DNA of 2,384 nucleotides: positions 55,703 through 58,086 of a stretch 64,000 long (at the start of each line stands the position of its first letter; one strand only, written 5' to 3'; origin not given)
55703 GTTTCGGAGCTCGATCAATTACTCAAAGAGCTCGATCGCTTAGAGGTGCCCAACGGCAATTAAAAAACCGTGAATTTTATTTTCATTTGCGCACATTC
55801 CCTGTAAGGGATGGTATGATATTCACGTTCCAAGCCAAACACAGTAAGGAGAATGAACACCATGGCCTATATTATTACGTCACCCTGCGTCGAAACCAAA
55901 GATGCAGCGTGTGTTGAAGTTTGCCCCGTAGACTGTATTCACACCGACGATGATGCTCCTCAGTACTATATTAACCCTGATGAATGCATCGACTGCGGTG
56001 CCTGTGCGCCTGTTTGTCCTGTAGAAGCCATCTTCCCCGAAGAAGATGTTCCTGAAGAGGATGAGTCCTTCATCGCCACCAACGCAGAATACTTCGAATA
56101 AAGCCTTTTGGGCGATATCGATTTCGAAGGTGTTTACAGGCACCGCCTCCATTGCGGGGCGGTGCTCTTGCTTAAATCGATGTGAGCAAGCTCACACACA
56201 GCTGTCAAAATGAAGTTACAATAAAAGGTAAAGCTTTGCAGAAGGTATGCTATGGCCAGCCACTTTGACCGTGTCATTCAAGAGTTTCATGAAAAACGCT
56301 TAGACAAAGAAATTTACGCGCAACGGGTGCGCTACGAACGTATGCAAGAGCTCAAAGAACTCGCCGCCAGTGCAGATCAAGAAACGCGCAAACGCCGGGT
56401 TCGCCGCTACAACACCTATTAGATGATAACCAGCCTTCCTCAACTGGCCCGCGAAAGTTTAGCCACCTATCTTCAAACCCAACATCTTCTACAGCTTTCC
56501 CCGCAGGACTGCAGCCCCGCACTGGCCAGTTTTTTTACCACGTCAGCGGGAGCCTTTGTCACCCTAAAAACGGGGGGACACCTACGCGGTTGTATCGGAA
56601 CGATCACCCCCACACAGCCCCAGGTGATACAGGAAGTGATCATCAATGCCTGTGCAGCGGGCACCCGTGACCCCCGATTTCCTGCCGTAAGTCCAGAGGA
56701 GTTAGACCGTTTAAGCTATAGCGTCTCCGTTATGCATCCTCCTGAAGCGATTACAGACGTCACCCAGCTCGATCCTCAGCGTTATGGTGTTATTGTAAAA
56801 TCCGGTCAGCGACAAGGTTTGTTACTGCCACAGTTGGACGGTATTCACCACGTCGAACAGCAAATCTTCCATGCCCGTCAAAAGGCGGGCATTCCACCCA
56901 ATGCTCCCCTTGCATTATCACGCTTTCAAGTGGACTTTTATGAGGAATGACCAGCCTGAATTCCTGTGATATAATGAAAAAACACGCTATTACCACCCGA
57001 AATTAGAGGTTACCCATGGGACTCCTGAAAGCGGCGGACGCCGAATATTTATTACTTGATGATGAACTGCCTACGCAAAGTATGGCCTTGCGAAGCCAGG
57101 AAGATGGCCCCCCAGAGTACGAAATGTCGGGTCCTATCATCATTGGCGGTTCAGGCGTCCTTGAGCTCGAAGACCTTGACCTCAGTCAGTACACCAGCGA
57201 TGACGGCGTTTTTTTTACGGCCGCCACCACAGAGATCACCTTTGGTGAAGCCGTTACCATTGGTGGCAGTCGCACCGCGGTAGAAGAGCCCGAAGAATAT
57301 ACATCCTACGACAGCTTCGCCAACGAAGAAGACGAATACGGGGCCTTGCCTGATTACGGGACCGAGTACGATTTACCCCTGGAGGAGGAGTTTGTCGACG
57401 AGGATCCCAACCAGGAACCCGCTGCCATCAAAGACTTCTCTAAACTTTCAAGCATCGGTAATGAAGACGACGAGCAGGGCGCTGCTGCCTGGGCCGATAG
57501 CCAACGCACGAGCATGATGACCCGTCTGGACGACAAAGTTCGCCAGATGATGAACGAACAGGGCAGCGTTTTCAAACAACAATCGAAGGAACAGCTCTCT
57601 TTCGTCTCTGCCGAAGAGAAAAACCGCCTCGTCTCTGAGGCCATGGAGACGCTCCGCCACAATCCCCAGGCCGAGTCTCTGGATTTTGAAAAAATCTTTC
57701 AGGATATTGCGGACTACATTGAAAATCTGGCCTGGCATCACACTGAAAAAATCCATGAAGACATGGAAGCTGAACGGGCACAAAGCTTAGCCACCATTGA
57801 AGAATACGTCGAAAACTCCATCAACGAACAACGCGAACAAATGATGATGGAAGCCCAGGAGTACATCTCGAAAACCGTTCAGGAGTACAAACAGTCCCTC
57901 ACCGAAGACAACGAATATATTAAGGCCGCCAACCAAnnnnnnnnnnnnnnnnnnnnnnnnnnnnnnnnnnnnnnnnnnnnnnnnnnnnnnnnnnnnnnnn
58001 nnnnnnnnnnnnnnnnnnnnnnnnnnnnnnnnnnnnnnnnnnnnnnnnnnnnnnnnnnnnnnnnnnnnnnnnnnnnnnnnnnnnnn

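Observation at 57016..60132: Orphan FliH-FliI (type III secretion ATPase complex) pair with a giant acidic FliH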

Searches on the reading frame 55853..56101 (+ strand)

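Call 3: search_protein_families(library=pfam, proteins=[window:55853-56101:+], max_evalue=0.01)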
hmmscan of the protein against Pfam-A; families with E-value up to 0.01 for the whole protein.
window:55853-56101:+ (82 aa): 13 families
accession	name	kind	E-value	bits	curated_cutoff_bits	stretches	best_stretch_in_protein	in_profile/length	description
PF00037.32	Fer4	-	6.6e-12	45.2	21.1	2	38-60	1-23/24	4Fe-4S binding domain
PF12838.12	Fer4_7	-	4.9e-09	37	27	1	12-59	2-52/52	4Fe-4S dicluster domain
PF13237.11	Fer4_10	-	1.3e-08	35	25.5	2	6-56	3-53/53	4Fe-4S dicluster domain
PF13484.11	Fer4_16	-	1.6e-06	29.3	30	1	44-68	1-25/66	4Fe-4S double cluster binding domain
PF12837.12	Fer4_6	-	2.3e-06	27.7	25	1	40-60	4-24/24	4Fe-4S binding domain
PF12797.12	Fer4_2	-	2.7e-06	27.4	24.5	1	38-57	3-22/22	4Fe-4S binding domain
PF13183.11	Fer4_8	-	4e-06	27.7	27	1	43-62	3-22/68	4Fe-4S dicluster domain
PF13187.11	Fer4_9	-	4e-06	27.2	27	1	19-60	7-52/52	4Fe-4S dicluster domain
PF25160.1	LdpA_Fe-S-bd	-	4.5e-06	26.8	27.6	1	19-60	8-43/49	LdpA Fe-S cluster-binding domain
PF14697.11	Fer4_21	-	1.9e-05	25.1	35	0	3-30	32-58/59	4Fe-4S dicluster domain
PF12798.12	Fer4_3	-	5.1e-05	24.2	27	0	45-59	1-15/15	4Fe-4S binding domain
PF12800.12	Fer4_4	-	0.00041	20.9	24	1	42-57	1-16/17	4Fe-4S binding domain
PF13534.11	Fer4_17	-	0.0035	18.3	22.2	0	44-63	1-20/61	4Fe-4S dicluster domain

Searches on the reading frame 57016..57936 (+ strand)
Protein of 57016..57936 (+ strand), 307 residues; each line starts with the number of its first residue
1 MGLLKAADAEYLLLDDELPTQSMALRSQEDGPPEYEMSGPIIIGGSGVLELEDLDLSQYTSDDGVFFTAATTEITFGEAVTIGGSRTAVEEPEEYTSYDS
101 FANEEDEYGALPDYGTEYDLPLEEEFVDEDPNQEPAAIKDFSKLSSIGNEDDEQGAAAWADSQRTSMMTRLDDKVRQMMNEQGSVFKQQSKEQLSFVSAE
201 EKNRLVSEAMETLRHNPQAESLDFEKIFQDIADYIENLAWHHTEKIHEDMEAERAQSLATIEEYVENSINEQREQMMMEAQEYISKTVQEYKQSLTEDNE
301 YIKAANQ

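Call 74: search_protein_representatives(protein=window:57016-57936:+)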
Query: 307 residues. Proteins with E-value up to 0.001 (for the whole library): 15; up to 1e-10: 10; up to 1e-30: 2. The best 15 are listed.
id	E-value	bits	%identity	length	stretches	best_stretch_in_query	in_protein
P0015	2.2e-97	342.4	61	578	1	1-306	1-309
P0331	2.9e-44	168.1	51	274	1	1-220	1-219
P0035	1.4e-30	123.2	37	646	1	1-306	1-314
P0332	7.9e-28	114.2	47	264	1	1-203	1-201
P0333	2.5e-16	76.5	47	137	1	1-140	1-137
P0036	1.8e-15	73.7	33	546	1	1-306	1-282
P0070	3.0e-13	66.4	30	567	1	3-306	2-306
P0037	3.5e-12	62.9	30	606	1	113-306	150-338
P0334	9.9e-12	61.4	45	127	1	1-85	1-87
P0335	9.9e-11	58.1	45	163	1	1-108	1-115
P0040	2.9e-09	53.3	27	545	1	127-306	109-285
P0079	4.1e-09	52.8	27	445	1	89-306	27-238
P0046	1.4e-07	47.8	27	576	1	28-306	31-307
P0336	6.6e-06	42.3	27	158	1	162-294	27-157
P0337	4.7e-05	39.5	27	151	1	140-293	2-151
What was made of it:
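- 57421..57936 (+): FliH aa 136-307: helical part of the extension, with no counterpart in canonical FliH. Call 74: aa 1-307 hits only 15 proteins among 1.84 billion representatives, all from this family.
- Call 74: it is found nowhere else. The extension has no known homologue (call 74).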
